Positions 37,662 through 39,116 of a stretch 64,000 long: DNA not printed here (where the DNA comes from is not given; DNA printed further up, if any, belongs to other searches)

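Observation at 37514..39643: Undescribed RiPP-like cassette: TATA - SD - 43-aa acidic ORF (...PEIMWG) - hairpin - radical SAM/SPASM maturase - HTH_10 regulator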

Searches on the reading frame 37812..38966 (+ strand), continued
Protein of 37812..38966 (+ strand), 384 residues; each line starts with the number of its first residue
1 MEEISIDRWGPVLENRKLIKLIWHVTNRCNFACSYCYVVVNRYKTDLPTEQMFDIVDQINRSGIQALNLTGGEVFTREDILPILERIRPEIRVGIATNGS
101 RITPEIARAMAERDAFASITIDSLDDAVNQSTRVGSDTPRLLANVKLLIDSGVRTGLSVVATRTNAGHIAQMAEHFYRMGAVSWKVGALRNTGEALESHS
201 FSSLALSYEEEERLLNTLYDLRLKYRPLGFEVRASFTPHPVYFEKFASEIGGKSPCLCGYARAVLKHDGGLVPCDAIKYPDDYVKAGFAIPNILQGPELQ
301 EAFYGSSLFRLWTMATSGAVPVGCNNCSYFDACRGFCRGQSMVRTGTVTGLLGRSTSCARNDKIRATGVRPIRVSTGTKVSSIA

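Call 28: search_solved_structures(query=A1, max_evalue=0.00001)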
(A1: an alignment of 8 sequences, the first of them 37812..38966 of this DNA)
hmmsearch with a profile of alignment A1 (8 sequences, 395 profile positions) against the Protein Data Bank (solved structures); distinct sequences matched with E-value up to 0.00001: 21.
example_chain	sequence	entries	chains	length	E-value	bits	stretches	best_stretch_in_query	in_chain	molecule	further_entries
6efn_A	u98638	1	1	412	6.8e-21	77.7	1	33-233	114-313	Sporulation killing factor maturation protein SkfB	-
4k37_A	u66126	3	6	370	2.7e-14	56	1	36-347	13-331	Anaerobic sulfatase-maturating enzyme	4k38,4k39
4k36_A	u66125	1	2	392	3.2e-14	55.8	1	36-347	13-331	Anaerobic sulfatase-maturating enzyme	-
9dfu_A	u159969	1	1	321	1.5e-13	53.6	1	30-204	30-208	Radical SAM core domain-containing protein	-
2fb2_A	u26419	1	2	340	7.6e-13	51.2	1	27-189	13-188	Molybdenum cofactor biosynthesis protein A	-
1tv7_A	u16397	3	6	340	1.1e-12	50.8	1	31-190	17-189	Molybdenum cofactor biosynthesis protein A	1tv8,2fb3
9dfn_A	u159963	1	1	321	2.2e-12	49.7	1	32-204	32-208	Radical SAM core domain-containing protein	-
7n7h_A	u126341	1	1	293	8.4e-12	47.8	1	31-204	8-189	VIPERIN-LIKE ENZYME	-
7vob_C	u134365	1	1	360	1e-11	47.5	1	34-198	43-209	Cytosylglucuronate decarboxylase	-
7voc_C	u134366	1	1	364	1.1e-11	47.5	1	34-198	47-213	Cytosylglucuronate decarboxylase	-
6q2p_A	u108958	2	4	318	2.3e-11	46.3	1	27-226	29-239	Radical S-adenosyl methionine domain-containing protein 2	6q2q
5vsl_A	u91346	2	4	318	4e-11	45.6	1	27-206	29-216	Radical S-adenosyl methionine domain-containing protein 2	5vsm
6c8v_A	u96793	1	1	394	5.4e-11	45.1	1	30-357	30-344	Coenzyme PQQ synthesis protein E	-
6b4c_A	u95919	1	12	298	5.7e-11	45.1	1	30-210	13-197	Viperin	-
7n7i_A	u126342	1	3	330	6.5e-11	44.9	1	30-210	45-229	Viperin-like enzyme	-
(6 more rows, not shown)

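Call 48: search_protein_representatives(alignment_id=A1)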
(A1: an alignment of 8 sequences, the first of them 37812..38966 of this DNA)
Query: 8 sequences, 395 profile positions. Proteins with E-value up to 0.001 (for the whole library): 61364; up to 1e-10: 15795; up to 1e-30: 62. The best 150 are listed.
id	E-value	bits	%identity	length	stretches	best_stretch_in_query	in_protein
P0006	4.1e-198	674.5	-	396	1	2-393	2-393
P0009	4.8e-88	312.1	-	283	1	12-205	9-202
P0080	1.0e-66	241.8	-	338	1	25-360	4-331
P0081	4.8e-52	193.5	-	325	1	61-367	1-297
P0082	6.0e-49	183.3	-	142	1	249-372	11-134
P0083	2.1e-48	181.6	-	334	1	28-357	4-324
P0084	1.0e-46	176.0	-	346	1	27-356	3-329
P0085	5.9e-44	166.9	-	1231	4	30-203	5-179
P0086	7.1e-44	166.6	-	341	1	27-357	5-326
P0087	3.9e-42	160.9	-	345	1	29-369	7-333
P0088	1.1e-41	159.5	-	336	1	30-353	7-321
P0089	1.2e-40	156.0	-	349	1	28-367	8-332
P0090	2.5e-40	154.9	-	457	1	28-365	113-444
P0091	8.0e-39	150.0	-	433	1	27-368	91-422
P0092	1.3e-38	149.3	-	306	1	26-325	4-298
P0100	2.1e-35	138.8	-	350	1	33-359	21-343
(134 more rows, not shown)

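Call 49: search_protein_families(library=ncbifam, proteins=[P0080, P0081, P0083, P0084, P0086, P0087, P0088, P0089, P0092, P0100], max_evalue=1e-20)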
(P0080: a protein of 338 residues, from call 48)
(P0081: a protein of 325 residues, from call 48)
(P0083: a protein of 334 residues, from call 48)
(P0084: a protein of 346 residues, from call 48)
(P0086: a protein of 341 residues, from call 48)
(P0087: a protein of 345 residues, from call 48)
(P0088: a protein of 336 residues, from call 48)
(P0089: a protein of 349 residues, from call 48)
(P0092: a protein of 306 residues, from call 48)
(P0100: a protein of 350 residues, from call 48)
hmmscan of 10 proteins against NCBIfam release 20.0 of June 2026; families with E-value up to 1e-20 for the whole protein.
P0080 (338 aa): 14 families
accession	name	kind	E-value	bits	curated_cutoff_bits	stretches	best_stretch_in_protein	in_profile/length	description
NF050035.1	rSAM_WgK_link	exception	6.4e-32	110.9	650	0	3-206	7-212/367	radical SAM/SPASM peptide maturase WgkB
TIGR02109.1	PQQ_syn_pqqE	equivalog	8.6e-32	110.4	381.35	1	7-335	7-330/358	pyrroloquinoline quinone biosynthesis protein PqqE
TIGR04347.1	pseudo_SAM_Halo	equivalog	1.3e-25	90.6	525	1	9-211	40-246/390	TIGR04347 family pseudo-SAM/SPASM protein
TIGR04133.1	rSAM_w_lipo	hypoth_equivalog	2.2e-25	89.3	425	1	5-313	22-327/350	TIGR04133 family radical SAM/SPASM protein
NF041298.1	rSAM_mat_DynA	equivalog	4.2e-25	88.5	450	1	13-324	7-328/356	dynobactin maturation radical SAM/SPASM protein DynA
TIGR04051.1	rSAM_NirJ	equivalog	2.8e-24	85.8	515.45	0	9-184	4-186/354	heme d1 biosynthesis radical SAM protein NirJ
TIGR04250.1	SCM_rSAM_ScmE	equivalog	6.8e-24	84.4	400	0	9-212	5-215/358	SynChlorMet cassette radical SAM/SPASM protein ScmE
TIGR04317.1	W_rSAM_matur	equivalog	1.6e-23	83.4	380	1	9-321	6-327/349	tungsten cofactor oxidoreductase radical SAM maturase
NF045574.1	sacti_mat_StsB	exception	2e-23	83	625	0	2-181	91-276/466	StsB family radical SAM/SPASM domain sactipeptide maturase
TIGR04545.1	rSAM_ahbD_hemeb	equivalog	2.4e-23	83.1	500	0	9-184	2-185/339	heme b synthase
TIGR04055.1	rSAM_NirJ2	equivalog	9.7e-23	81.2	500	1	9-335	2-322/326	putative heme d1 biosynthesis radical SAM protein NirJ2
TIGR04103.1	rSAM_nif11_3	equivalog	2.2e-21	76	725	1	9-320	7-328/412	nif11-class peptide radical SAM maturase 3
TIGR04053.2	TIGR04053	equivalog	2.9e-21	76.1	395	0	7-207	8-214/366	TIGR04053 family radical SAM/SPASM domain-containing protein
TIGR03978.1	rSAM_paired_1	equivalog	5e-21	75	370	0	13-333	89-432/466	His-Xaa-Ser system radical SAM maturase HxsB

P0081 (325 aa): 0 families

P0083 (334 aa): 7 families
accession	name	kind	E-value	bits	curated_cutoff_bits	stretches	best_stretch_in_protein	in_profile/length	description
TIGR04545.1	rSAM_ahbD_hemeb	equivalog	2.6e-25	89.6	500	1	6-333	2-337/339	heme b synthase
TIGR04055.1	rSAM_NirJ2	equivalog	8.2e-24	84.7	500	1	6-331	2-322/326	putative heme d1 biosynthesis radical SAM protein NirJ2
TIGR04317.1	W_rSAM_matur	equivalog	1.2e-22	80.5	380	1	2-311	2-321/349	tungsten cofactor oxidoreductase radical SAM maturase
TIGR04347.1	pseudo_SAM_Halo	equivalog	1.9e-21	76.8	525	0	6-203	40-244/390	TIGR04347 family pseudo-SAM/SPASM protein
TIGR04051.1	rSAM_NirJ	equivalog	2.7e-21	75.9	515.45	0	6-169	4-173/354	heme d1 biosynthesis radical SAM protein NirJ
TIGR04053.2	TIGR04053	equivalog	3.7e-21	75.8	395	0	6-225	10-238/366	TIGR04053 family radical SAM/SPASM domain-containing protein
TIGR04303.1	GeoRSP_rSAM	equivalog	5.1e-21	75.6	400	0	6-331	7-324/325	GeoRSP system radical SAM/SPASM protein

P0084 (346 aa): 14 families
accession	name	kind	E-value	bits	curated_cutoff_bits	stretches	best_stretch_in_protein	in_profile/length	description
TIGR04317.1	W_rSAM_matur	equivalog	2.8e-28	99.1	380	1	2-317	2-321/349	tungsten cofactor oxidoreductase radical SAM maturase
TIGR04250.1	SCM_rSAM_ScmE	equivalog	7e-28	97.5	400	1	9-260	8-278/358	SynChlorMet cassette radical SAM/SPASM protein ScmE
NF050035.1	rSAM_WgK_link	exception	2.5e-26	92.5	650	0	9-190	14-201/367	radical SAM/SPASM peptide maturase WgkB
TIGR04347.1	pseudo_SAM_Halo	equivalog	2.3e-25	89.7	525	1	6-203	40-243/390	TIGR04347 family pseudo-SAM/SPASM protein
TIGR04055.1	rSAM_NirJ2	equivalog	1.5e-24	87.2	500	1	7-337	3-322/326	putative heme d1 biosynthesis radical SAM protein NirJ2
TIGR04133.1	rSAM_w_lipo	hypoth_equivalog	2.1e-24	86.1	425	1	3-315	23-327/350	TIGR04133 family radical SAM/SPASM protein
TIGR04545.1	rSAM_ahbD_hemeb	equivalog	1.2e-22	80.9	500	1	7-338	3-336/339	heme b synthase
TIGR04053.2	TIGR04053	equivalog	1.6e-22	80.2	395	0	6-194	10-207/366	TIGR04053 family radical SAM/SPASM domain-containing protein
TIGR02666.1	moaA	equivalog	2.3e-22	79.4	284.05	1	6-262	12-286/336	GTP 3',8-cyclase MoaA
TIGR04054.1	rSAM_NirJ1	equivalog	4.1e-22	78.3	650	0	6-343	38-386/387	putative heme d1 biosynthesis radical SAM protein NirJ1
TIGR04051.1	rSAM_NirJ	equivalog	5e-22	78.4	515.45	0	6-180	4-183/354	heme d1 biosynthesis radical SAM protein NirJ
TIGR02668.1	moaA_archaeal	equivalog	1.7e-21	76.5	325.25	1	3-261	9-273/303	GTP 3',8-cyclase MoaA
NF045574.1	sacti_mat_StsB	exception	2.1e-21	76.3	625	0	3-328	95-404/466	StsB family radical SAM/SPASM domain sactipeptide maturase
TIGR03962.1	mycofact_rSAM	equivalog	4.4e-21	75.4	265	0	6-343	14-337/339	mycofactocin radical SAM maturase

P0086 (341 aa): 10 families
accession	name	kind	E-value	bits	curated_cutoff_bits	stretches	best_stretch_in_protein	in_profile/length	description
NF045574.1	sacti_mat_StsB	exception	1.7e-29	103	625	1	2-326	92-406/466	StsB family radical SAM/SPASM domain sactipeptide maturase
TIGR04051.1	rSAM_NirJ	equivalog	2.3e-27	95.9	515.45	1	9-175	5-177/354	heme d1 biosynthesis radical SAM protein NirJ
NF050035.1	rSAM_WgK_link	exception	2.9e-26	92.3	650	0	4-186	9-196/367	radical SAM/SPASM peptide maturase WgkB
TIGR04250.1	SCM_rSAM_ScmE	equivalog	5.4e-25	88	400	0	12-167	9-172/358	SynChlorMet cassette radical SAM/SPASM protein ScmE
TIGR03962.1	mycofact_rSAM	equivalog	2.2e-23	83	265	1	8-324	14-322/339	mycofactocin radical SAM maturase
TIGR04317.1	W_rSAM_matur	equivalog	2.8e-23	82.6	380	1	12-312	10-320/349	tungsten cofactor oxidoreductase radical SAM maturase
TIGR04347.1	pseudo_SAM_Halo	equivalog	4.4e-23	82.2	525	0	9-174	41-212/390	TIGR04347 family pseudo-SAM/SPASM protein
TIGR04055.1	rSAM_NirJ2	equivalog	1.4e-21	77.4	500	0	8-165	2-165/326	putative heme d1 biosynthesis radical SAM protein NirJ2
TIGR02668.1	moaA_archaeal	equivalog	4.6e-21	75.1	325.25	1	6-180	10-192/303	GTP 3',8-cyclase MoaA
TIGR02666.1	moaA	equivalog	8.9e-21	74.2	284.05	0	11-166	15-185/336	GTP 3',8-cyclase MoaA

P0087 (345 aa): 5 families
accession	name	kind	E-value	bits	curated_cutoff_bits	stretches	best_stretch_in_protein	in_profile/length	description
NF050035.1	rSAM_WgK_link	exception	2.3e-28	99.3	650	1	11-205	14-216/367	radical SAM/SPASM peptide maturase WgkB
TIGR04317.1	W_rSAM_matur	equivalog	4.1e-23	82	380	1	4-311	2-321/349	tungsten cofactor oxidoreductase radical SAM maturase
TIGR04250.1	SCM_rSAM_ScmE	equivalog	5.8e-22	78.1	400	0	6-177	3-182/358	SynChlorMet cassette radical SAM/SPASM protein ScmE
TIGR04053.2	TIGR04053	equivalog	3.4e-21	75.9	395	0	8-201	10-213/366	TIGR04053 family radical SAM/SPASM domain-containing protein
TIGR04251.1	SCM_rSAM_ScmF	equivalog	6.5e-21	75.1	400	0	6-180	4-188/353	SynChlorMet cassette radical SAM/SPASM protein ScmF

P0088 (336 aa): 7 families
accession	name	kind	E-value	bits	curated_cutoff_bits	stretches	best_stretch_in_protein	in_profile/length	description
NF050035.1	rSAM_WgK_link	exception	3.4e-24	85.5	650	1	10-332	14-361/367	radical SAM/SPASM peptide maturase WgkB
NF047865.1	rSAM_PapB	equivalog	6.7e-23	81.4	340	1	4-321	2-323/330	PapB family radical SAM/SPASM ranthipeptide maturase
TIGR04347.1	pseudo_SAM_Halo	equivalog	1.8e-22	80.2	525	0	6-197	39-234/390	TIGR04347 family pseudo-SAM/SPASM protein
TIGR03962.1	mycofact_rSAM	equivalog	5.5e-22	78.4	265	1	7-332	14-331/339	mycofactocin radical SAM maturase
TIGR04051.1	rSAM_NirJ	equivalog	1e-21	77.3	515.45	0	7-165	4-169/354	heme d1 biosynthesis radical SAM protein NirJ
TIGR04055.1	rSAM_NirJ2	equivalog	2.1e-21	76.8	500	0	7-163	2-165/326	putative heme d1 biosynthesis radical SAM protein NirJ2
TIGR04250.1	SCM_rSAM_ScmE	equivalog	9.3e-21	74.1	400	0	10-200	8-209/358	SynChlorMet cassette radical SAM/SPASM protein ScmE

P0089 (349 aa): 8 families
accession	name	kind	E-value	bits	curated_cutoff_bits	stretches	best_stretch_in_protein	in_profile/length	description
NF050035.1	rSAM_WgK_link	exception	1.5e-27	96.5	650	0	13-194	14-203/367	radical SAM/SPASM peptide maturase WgkB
TIGR04347.1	pseudo_SAM_Halo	equivalog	2.7e-23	82.9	525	1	10-198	40-236/390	TIGR04347 family pseudo-SAM/SPASM protein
TIGR03942.1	sulfatase_rSAM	equivalog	1.1e-22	80.7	349.45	0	84-333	91-344/363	anaerobic sulfatase maturase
TIGR04133.1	rSAM_w_lipo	hypoth_equivalog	1.6e-22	80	425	1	7-311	23-328/350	TIGR04133 family radical SAM/SPASM protein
TIGR04250.1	SCM_rSAM_ScmE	equivalog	1.7e-22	79.8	400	1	11-319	6-332/358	SynChlorMet cassette radical SAM/SPASM protein ScmE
NF047865.1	rSAM_PapB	equivalog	3e-21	76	340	1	9-317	4-319/330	PapB family radical SAM/SPASM ranthipeptide maturase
TIGR04545.1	rSAM_ahbD_hemeb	equivalog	3.2e-21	76.1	500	0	10-193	2-194/339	heme b synthase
TIGR04317.1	W_rSAM_matur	equivalog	3.3e-21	75.8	380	1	6-317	2-326/349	tungsten cofactor oxidoreductase radical SAM maturase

P0092 (306 aa): 0 families

P0100 (350 aa): 26 families (the best 25 are shown)
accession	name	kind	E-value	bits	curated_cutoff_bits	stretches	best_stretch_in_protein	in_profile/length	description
NF050035.1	rSAM_WgK_link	exception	2.9e-59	200.9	650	1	13-348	6-361/367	radical SAM/SPASM peptide maturase WgkB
TIGR04250.1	SCM_rSAM_ScmE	equivalog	7.3e-53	179.7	400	1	15-347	2-344/358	SynChlorMet cassette radical SAM/SPASM protein ScmE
TIGR04055.1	rSAM_NirJ2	equivalog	3.6e-42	145.1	500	1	21-348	5-322/326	putative heme d1 biosynthesis radical SAM protein NirJ2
TIGR03962.1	mycofact_rSAM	equivalog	8.3e-42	143.6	265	1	10-348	6-331/339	mycofactocin radical SAM maturase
TIGR04545.1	rSAM_ahbD_hemeb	equivalog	1.8e-41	142.7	500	1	20-348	4-335/339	heme b synthase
TIGR04053.2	TIGR04053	equivalog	2.1e-40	139.1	395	1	14-238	6-231/366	TIGR04053 family radical SAM/SPASM domain-containing protein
TIGR04303.1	GeoRSP_rSAM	equivalog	1.2e-37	130.2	400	1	12-348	1-324/325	GeoRSP system radical SAM/SPASM protein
NF045574.1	sacti_mat_StsB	exception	1.6e-32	113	625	1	21-341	101-406/466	StsB family radical SAM/SPASM domain sactipeptide maturase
TIGR04051.1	rSAM_NirJ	equivalog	6.8e-32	110.8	515.45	1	22-348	8-346/354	heme d1 biosynthesis radical SAM protein NirJ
TIGR04546.1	rSAM_ahbC_deAc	equivalog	1.8e-31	109.4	650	1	21-201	44-225/390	12,18-didecarboxysiroheme deacetylase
TIGR02109.1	PQQ_syn_pqqE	equivalog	2.6e-28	99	381.35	1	13-348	4-330/358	pyrroloquinoline quinone biosynthesis protein PqqE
TIGR04347.1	pseudo_SAM_Halo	equivalog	5.2e-28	98.4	525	0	21-208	43-230/390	TIGR04347 family pseudo-SAM/SPASM protein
TIGR04251.1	SCM_rSAM_ScmF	equivalog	1e-27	97.5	400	1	22-341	10-332/353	SynChlorMet cassette radical SAM/SPASM protein ScmF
TIGR04054.1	rSAM_NirJ1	equivalog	1.1e-27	96.6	650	1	20-348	40-380/387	putative heme d1 biosynthesis radical SAM protein NirJ1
TIGR02668.1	moaA_archaeal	equivalog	1.3e-27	96.6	325.25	1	20-215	14-212/303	GTP 3',8-cyclase MoaA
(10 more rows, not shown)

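Call 50: predict_structure(alignment_id=A5)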
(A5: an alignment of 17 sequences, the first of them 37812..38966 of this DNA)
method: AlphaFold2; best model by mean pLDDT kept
length: 384 residues; sequences in the alignment: 17
mean_pLDDT: 82.9   pTM: 0.83
mean pLDDT of the five models: 82.9, 81.0, 80.7, 80.0, 74.0
residues with pLDDT >= 90: 199; 70-90: 115; 50-70: 37; < 50: 33
segments of 3 or more residues with pLDDT < 50: 1-3, 319-333, 372-384
pLDDT, mean of each block of 10 residues (from residue 1): 53 81 92 78 85 96 94 92 96 95 97 96 95 93 98 97 94 98 93 79 89 95 96 84 75 55 91 87 91 91 90 69 36 62 83 67 68 38 31
secondary structure, 60 per line:
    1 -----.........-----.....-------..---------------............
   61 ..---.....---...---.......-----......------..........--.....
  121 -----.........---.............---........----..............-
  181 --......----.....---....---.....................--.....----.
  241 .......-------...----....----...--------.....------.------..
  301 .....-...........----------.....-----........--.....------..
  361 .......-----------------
elements in order: H6-14 E20-24 H49-62 E66-70 H80-86 E92-97 H104-113 E116-120 H126-132 H138-150 E154-161 H166-179 E183-188 H193-197 H201-204 H208-228 E231-235 H240-247 E262-265 E270-272 H281-285 H299-305 H307-317 H328-332 H338-345 H348-352 H359-367

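Call 52: fold_search(model_id=the predicted structure, library=pdb)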
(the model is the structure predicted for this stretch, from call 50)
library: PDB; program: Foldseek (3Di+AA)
matches with E <= 10: 1740; with E <= 0.001: 311
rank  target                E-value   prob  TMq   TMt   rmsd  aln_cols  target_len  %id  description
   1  5v1s_A                4.4e-15  1.00  0.65  0.60   5.0       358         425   15  Crystal structure of Streptococcus suis SuiB bound to S-adenosylmethionine (released 2017-08-30)
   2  5v1t_A                5.6e-15  1.00  0.68  0.60   4.9       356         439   16  Crystal structure of Streptococcus suis SuiB bound to precursor peptide SuiA (released 2017-08-30)
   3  5v1q_A                6.6e-15  1.00  0.67  0.61   4.9       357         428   15  Crystal structure of Streptococcus suis SuiB (released 2017-08-30)
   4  6efn                  8.8e-15  1.00  0.62  0.62   3.6       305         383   20  Structure of a RiPP maturase, SkfB (released 2018-10-24)
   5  5v1q_B                4.4e-14  1.00  0.67  0.59   4.9       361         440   16  Crystal structure of Streptococcus suis SuiB (released 2017-08-30)
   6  5v1s_B                1.4e-13  1.00  0.64  0.58   5.1       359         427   16  Crystal structure of Streptococcus suis SuiB bound to S-adenosylmethionine (released 2017-08-30)
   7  4k37_A                1.5e-13  1.00  0.66  0.69   4.8       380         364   17  Native anSMEcpe with bound AdoMet (released 2013-05-08)
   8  9dfn                  7.2e-13  1.00  0.51  0.68   5.4       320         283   16  X-ray crystal structure of the second viperin-like enzyme from Trichoderma virens with bound CTP and SAM (released 2025-02-19)
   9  6c8v                  8.6e-13  1.00  0.62  0.74   4.9       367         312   15  X-ray structure of PqqE from Methylobacterium extorquens (released 2018-02-14)
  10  5vsl_A                1.0e-12  1.00  0.53  0.75   4.2       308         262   20  Crystal structure of viperin with bound [4Fe-4S] cluster and S-adenosylhomocysteine (SAH) (released 2017-06-14)
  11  4k39_B                1.4e-12  1.00  0.65  0.69   4.9       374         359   17  Native anSMEcpe with bound AdoMet and Cp18Cys peptide (released 2013-05-08)
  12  4k38_A                1.4e-12  1.00  0.63  0.66   5.2       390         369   17  Native anSMEcpe with bound AdoMet and Kp18Cys peptide (released 2013-05-08)
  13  6q2p_B                1.5e-12  1.00  0.53  0.68   5.2       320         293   20  Crystal structure of mouse viperin bound to cytidine triphosphate and S-adenosylhomocysteine (released 2020-01-22)
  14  6q2p_A                1.6e-12  1.00  0.53  0.68   5.2       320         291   20  Crystal structure of mouse viperin bound to cytidine triphosphate and S-adenosylhomocysteine (released 2020-01-22)
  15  4k36_A                1.9e-12  1.00  0.64  0.65   5.4       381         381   16  His6 tagged anSMEcpe with bound AdoMet (released 2013-05-08)
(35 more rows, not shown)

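Call 57: search_protein_families(library=pfam, proteins=[L012:1393-2196:+, L009:7598-8971:+, L001:7182-8135:+, L004:7178-8143:+, L004:8140-8934:+, L020:2205-3134:+], max_evalue=0.01)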
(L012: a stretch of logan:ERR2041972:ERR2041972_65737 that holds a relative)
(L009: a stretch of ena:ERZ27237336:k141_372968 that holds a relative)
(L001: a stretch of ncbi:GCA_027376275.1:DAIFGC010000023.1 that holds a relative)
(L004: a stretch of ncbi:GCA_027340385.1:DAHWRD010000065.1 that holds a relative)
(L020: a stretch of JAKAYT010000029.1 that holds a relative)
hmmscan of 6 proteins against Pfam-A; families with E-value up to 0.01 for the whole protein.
L012:1393-2196:+ (267 aa): 0 families

L009:7598-8971:+ (457 aa): 0 families

L001:7182-8135:+ (317 aa): 2 families
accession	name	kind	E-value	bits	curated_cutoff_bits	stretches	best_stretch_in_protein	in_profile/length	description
PF04967.18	HTH_10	-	3.2e-14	52.9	23.1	1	234-285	1-52/53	HTH DNA binding domain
PF01047.28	MarR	-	0.0094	16.3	24.6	0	255-282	17-43/59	MarR family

L004:7178-8143:+ (321 aa): 9 families
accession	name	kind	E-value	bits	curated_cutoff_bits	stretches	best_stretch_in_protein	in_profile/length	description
PF13649.12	Methyltransf_25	-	1.1e-15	58.5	27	1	74-166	2-95/97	Methyltransferase domain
PF08241.18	Methyltransf_11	-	6.8e-11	43.1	21.2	1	74-170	1-94/95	Methyltransferase domain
PF13847.12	Methyltransf_31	-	4.1e-10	39.9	27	1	72-139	6-80/145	Methyltransferase domain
PF08242.18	Methyltransf_12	-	7.8e-09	36.6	30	1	74-167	1-95/98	Methyltransferase domain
PF13489.12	Methyltransf_23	-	1.2e-07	32.1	27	1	56-174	11-119/164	Methyltransferase domain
PF03848.20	TehB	-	0.00031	20.7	20.4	1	73-136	34-98/193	Tellurite resistance protein TehB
PF13679.12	Methyltransf_32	-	0.0021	18.5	27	0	67-119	23-81/143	Methyltransferase domain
PF05175.20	MTS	-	0.0029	17.7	23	1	59-112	21-76/170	Methyltransferase small domain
PF06325.19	PrmA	-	0.003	17.5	22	1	45-122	142-215/296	Ribosomal protein L11 methyltransferase (PrmA)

L004:8140-8934:+ (264 aa): 1 family
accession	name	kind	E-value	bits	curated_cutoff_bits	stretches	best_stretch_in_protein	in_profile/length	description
PF04967.18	HTH_10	-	2e-14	53.5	23.1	1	199-250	1-52/53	HTH DNA binding domain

L020:2205-3134:+ (309 aa): 0 families
